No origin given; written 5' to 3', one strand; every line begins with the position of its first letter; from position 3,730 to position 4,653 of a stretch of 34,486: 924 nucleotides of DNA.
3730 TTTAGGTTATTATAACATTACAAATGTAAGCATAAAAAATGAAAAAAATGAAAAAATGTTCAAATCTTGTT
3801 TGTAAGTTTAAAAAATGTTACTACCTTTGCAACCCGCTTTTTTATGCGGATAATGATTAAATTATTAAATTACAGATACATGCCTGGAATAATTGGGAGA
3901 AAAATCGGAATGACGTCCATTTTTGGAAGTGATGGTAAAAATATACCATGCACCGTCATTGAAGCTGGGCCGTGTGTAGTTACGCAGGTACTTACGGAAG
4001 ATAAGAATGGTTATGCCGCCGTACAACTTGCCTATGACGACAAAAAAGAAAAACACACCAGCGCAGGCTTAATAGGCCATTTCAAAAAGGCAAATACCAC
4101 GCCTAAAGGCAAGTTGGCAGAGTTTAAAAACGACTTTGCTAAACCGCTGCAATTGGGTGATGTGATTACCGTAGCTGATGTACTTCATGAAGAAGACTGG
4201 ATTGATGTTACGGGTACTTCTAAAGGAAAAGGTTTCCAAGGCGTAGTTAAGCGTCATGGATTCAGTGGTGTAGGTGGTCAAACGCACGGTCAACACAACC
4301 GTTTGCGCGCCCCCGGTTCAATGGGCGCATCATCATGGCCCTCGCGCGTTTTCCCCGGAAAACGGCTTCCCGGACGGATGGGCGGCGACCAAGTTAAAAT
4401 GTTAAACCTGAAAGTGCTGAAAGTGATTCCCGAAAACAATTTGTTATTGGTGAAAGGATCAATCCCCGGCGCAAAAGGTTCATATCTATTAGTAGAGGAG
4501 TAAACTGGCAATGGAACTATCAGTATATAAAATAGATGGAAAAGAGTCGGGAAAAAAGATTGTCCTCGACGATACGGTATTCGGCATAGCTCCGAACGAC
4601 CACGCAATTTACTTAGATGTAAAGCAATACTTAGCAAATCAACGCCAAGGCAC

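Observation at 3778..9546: Perfect 65-bp duplication of the rplC promoter in front of rplP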

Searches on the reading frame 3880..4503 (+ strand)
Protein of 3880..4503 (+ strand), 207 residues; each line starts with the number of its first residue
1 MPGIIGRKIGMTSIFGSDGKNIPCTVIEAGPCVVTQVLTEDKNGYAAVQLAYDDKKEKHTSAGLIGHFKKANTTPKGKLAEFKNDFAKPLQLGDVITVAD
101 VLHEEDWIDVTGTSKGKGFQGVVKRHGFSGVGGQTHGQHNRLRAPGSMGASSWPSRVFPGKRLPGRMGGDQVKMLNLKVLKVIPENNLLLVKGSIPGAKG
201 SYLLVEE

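Call 9: search_protein_families(library=pfam, proteins=[window:3880-4503:+])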
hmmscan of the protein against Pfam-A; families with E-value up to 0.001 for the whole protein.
window:3880-4503:+ (207 aa): 1 family
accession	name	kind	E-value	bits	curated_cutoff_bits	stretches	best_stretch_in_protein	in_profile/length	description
PF00297.29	Ribosomal_L3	-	1.4e-15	57.6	22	1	83-182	194-288/369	Ribosomal protein L3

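Call 27: find_homologous_proteins(query=window:3880-4503:+, max_evalue=1e-60)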
Query window:3880-4503:+ (207 aa): 7995 proteins with E <= 1e-60 among 8000 candidates; the best 120 are listed.
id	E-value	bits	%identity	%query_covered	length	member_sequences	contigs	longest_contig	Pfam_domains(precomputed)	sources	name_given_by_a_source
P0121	9.0e-126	435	91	100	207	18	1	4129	PF00297.29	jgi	jgi:large subunit ribosomal protein L3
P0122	2.2e-125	434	91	100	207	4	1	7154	PF00297.29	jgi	jgi:large subunit ribosomal protein L3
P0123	7.3e-120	416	88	100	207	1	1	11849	PF00297.29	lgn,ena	-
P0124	5.4e-119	413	88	100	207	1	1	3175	PF00297.29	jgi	jgi:large subunit ribosomal protein L3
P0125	7.2e-119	413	87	100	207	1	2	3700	PF00297.29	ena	-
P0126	9.6e-119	412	87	100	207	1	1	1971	PF00297.29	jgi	jgi:large subunit ribosomal protein L3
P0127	1.4e-118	412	86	100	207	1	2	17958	PF00297.29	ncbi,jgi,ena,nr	ncbi:MAG: 50S ribosomal protein L3 [Bacteroidales bacterium]|nr:50S ribosomal protein L3 [Bacteroida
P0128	1.4e-118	412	87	100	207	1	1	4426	PF00297.29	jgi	jgi:large subunit ribosomal protein L3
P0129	1.9e-118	412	86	100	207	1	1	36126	PF00297.29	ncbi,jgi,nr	ncbi:MAG: 50S ribosomal protein L3 [Prevotellaceae bacterium]|jgi:large subunit ribosomal protein L3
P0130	2.5e-118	411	88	100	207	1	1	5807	PF00297.29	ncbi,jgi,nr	ncbi:MAG: 50S ribosomal protein L3 [Prevotellaceae bacterium]|jgi:large subunit ribosomal protein L3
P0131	4.2e-118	410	87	100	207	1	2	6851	PF00297.29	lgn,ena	-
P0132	4.6e-118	410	87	100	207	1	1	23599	PF00297.29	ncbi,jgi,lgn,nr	ncbi:MAG: 50S ribosomal protein L3 [Prevotellaceae bacterium]|jgi:large subunit ribosomal protein L3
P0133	5.6e-118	410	86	100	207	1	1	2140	PF00297.29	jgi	jgi:large subunit ribosomal protein L3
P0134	9.8e-118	409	87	100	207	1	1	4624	PF00297.29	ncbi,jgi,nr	ncbi:MAG: 50S ribosomal protein L3 [Prevotellaceae bacterium]|jgi:large subunit ribosomal protein L3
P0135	1.2e-117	409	87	100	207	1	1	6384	PF00297.29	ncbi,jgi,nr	ncbi:MAG: 50S ribosomal protein L3 [Prevotellaceae bacterium]|jgi:large subunit ribosomal protein L3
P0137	1.5e-117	409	86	100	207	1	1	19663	PF00297.29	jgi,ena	jgi:large subunit ribosomal protein L3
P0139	1.8e-117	408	86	100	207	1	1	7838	PF00297.29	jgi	jgi:large subunit ribosomal protein L3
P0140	3.9e-117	407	86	100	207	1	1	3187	PF00297.29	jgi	jgi:large subunit ribosomal protein L3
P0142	6.5e-117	406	86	100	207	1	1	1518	PF00297.29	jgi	jgi:large subunit ribosomal protein L3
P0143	8.0e-117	406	86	100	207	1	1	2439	PF00297.29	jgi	jgi:large subunit ribosomal protein L3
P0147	6.1e-116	403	85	100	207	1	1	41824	PF00297.29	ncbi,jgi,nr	ncbi:MAG: 50S ribosomal protein L3 [Prevotellaceae bacterium]|jgi:large subunit ribosomal protein L3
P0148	9.6e-116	403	86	100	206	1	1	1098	PF00297.29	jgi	jgi:large subunit ribosomal protein L3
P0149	1.2e-115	402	85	100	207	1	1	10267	PF00297.29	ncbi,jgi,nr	ncbi:MAG: 50S ribosomal protein L3 [Prevotellaceae bacterium]|jgi:large subunit ribosomal protein L3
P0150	1.4e-115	402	86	100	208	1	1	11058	PF00297.29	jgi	jgi:large subunit ribosomal protein L3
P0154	3.9e-114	397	83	100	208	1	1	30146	PF00297.29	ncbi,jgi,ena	ncbi:MAG: 50S ribosomal protein L3 [Bacteroidales bacterium]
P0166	2.0e-113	395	85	100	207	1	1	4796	PF00297.29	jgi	jgi:large subunit ribosomal protein L3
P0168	2.4e-113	395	88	95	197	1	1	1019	PF00297.29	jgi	jgi:large subunit ribosomal protein L3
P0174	4.1e-113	394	82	100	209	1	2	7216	PF00297.29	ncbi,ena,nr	ncbi:MAG: 50S ribosomal protein L3 [Bacteroidales bacterium]|nr:50S ribosomal protein L3 [Bacteroida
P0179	5.6e-113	394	83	100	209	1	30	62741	PF00297.29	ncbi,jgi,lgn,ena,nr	ncbi:MAG: 50S ribosomal protein L3 [Bacteroidales bacterium]|nr:50S ribosomal protein L3 [Bacteroida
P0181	6.0e-113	394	82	100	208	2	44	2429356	PF00297.29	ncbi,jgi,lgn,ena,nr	ncbi:MAG: 50S ribosomal protein L3 [Bacteroidales bacterium]|jgi:large subunit ribosomal protein L3|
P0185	8.4e-113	393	82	100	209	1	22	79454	PF00297.29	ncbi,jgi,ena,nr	ncbi:MAG: 50S ribosomal protein L3 [Bacteroidales bacterium]|nr:50S ribosomal protein L3 [Bacteroida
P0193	1.8e-112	392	82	100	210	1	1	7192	PF00297.29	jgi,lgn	jgi:large subunit ribosomal protein L3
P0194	1.9e-112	392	83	100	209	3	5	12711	PF00297.29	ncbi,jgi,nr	ncbi:MAG: 50S ribosomal protein L3 [Bacteroidales bacterium]|jgi:large subunit ribosomal protein L3|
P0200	3.1e-112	391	80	100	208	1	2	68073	PF00297.29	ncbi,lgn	ncbi:MAG: 50S ribosomal protein L3 [Rikenellaceae bacterium]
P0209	5.3e-112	390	81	100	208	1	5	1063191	PF00297.29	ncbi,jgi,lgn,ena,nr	ncbi:MAG: 50S ribosomal protein L3 [Bacteroidetes bacterium GWF2_40_14]|jgi:large subunit ribosomal 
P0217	1.1e-111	389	82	100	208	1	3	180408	PF00297.29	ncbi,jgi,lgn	jgi:large subunit ribosomal protein L3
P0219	1.2e-111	389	81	100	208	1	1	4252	PF00297.29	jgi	jgi:large subunit ribosomal protein L3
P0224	1.3e-111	389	81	100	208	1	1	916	PF00297.29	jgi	jgi:large subunit ribosomal protein L3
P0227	2.2e-111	388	81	100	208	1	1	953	PF00297.29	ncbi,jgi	jgi:large subunit ribosomal protein L3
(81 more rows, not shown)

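Call 28: find_encoding_contigs(protein=P0129, flank=10000, max_places=2)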
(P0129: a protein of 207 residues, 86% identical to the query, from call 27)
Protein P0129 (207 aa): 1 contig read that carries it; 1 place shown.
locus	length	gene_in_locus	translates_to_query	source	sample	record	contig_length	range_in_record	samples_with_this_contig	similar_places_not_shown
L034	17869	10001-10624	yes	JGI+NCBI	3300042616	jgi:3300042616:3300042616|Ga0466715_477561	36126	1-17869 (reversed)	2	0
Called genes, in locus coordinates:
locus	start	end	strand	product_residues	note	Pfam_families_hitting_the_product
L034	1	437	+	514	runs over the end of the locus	PF28494:GlyRS_ins_1, PF00587:tRNA-synt_2b, PF03129:HGTP_anticodon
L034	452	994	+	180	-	-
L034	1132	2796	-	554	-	PF00485:PRK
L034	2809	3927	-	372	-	-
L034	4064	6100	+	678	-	PF00133:tRNA-synt_1, PF09334:tRNA-synt_1g, PF08264:Anticodon_1 (weak), PF19303:Anticodon_3, PF01588:tRNA_bind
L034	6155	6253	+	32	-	-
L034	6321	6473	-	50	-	-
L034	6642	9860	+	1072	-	PF07669:Eco57I, PF18135:Type_ISP_C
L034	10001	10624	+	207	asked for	PF00297:Ribosomal_L3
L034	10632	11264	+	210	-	PF00573:Ribosomal_L4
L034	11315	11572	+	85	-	PF00276:Ribosomal_L23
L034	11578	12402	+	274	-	PF00181:Ribosomal_L2_N, PF03947:Ribosomal_L2_C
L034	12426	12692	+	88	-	PF00203:Ribosomal_S19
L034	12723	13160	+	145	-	PF00237:Ribosomal_L22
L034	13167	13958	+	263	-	-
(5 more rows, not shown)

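Call 29: find_encoding_contigs(protein=P0132, flank=10000, max_places=2)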
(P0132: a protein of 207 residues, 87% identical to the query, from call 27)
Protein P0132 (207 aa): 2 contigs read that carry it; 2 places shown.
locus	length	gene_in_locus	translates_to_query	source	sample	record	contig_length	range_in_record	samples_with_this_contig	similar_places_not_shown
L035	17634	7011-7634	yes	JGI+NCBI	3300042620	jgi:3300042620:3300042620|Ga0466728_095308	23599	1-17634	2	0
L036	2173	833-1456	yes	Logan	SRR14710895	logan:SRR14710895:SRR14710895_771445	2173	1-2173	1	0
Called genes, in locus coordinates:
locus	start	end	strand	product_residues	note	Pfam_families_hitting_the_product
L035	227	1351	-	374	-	PF04015:DUF362, PF12797:Fer4_2 (faint), PF13183:Fer4_8 (faint), PF12837:Fer4_6 (faint), PF12838:Fer4_7, PF13187:Fer4_9 (weak), PF14697:Fer4_21 (weak), PF00037:Fer4 (weak), +1 more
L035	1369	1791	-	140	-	PF04138:GtrA_DPMS_TM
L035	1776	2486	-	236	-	PF01066:CDP-OH_P_transf (weak)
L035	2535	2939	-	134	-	PF00472:RF-1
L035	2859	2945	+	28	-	-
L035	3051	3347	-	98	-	PF14213:DUF4325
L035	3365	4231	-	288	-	-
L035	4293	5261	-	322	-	PF03547:Mem_trans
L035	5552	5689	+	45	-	-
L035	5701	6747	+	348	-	-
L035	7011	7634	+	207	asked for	PF00297:Ribosomal_L3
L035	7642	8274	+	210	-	PF00573:Ribosomal_L4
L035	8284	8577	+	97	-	PF00276:Ribosomal_L23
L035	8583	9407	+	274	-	PF00181:Ribosomal_L2_N, PF03947:Ribosomal_L2_C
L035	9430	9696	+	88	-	PF00203:Ribosomal_S19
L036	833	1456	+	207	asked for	PF00297:Ribosomal_L3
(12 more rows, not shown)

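Call 30: find_encoding_contigs(protein=P0123, flank=10000, max_places=2)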
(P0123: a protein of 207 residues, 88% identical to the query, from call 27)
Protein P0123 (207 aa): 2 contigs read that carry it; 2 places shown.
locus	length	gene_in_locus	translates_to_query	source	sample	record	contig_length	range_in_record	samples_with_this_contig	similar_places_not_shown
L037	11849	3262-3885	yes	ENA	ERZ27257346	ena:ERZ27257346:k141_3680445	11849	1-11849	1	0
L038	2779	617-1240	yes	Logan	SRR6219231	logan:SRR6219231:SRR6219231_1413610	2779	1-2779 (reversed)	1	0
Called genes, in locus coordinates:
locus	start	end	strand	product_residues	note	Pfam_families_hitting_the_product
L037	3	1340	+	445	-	?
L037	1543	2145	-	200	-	-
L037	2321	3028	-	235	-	-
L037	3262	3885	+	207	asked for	PF00297:Ribosomal_L3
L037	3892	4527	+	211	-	PF00573:Ribosomal_L4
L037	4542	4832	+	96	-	PF00276:Ribosomal_L23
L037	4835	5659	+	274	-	PF00181:Ribosomal_L2_N, PF03947:Ribosomal_L2_C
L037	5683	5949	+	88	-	PF00203:Ribosomal_S19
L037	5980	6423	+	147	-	PF00237:Ribosomal_L22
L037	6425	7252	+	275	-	PF07650:KH_2, PF00189:Ribosomal_S3_C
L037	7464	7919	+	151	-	-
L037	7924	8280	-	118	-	PF14112:DUF4284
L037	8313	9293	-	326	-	PF00365:PFK, PF01513:NAD_kinase (weak)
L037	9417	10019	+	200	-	-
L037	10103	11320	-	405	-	PF13173:AAA_14, PF13635:DUF4143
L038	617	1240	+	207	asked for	PF00297:Ribosomal_L3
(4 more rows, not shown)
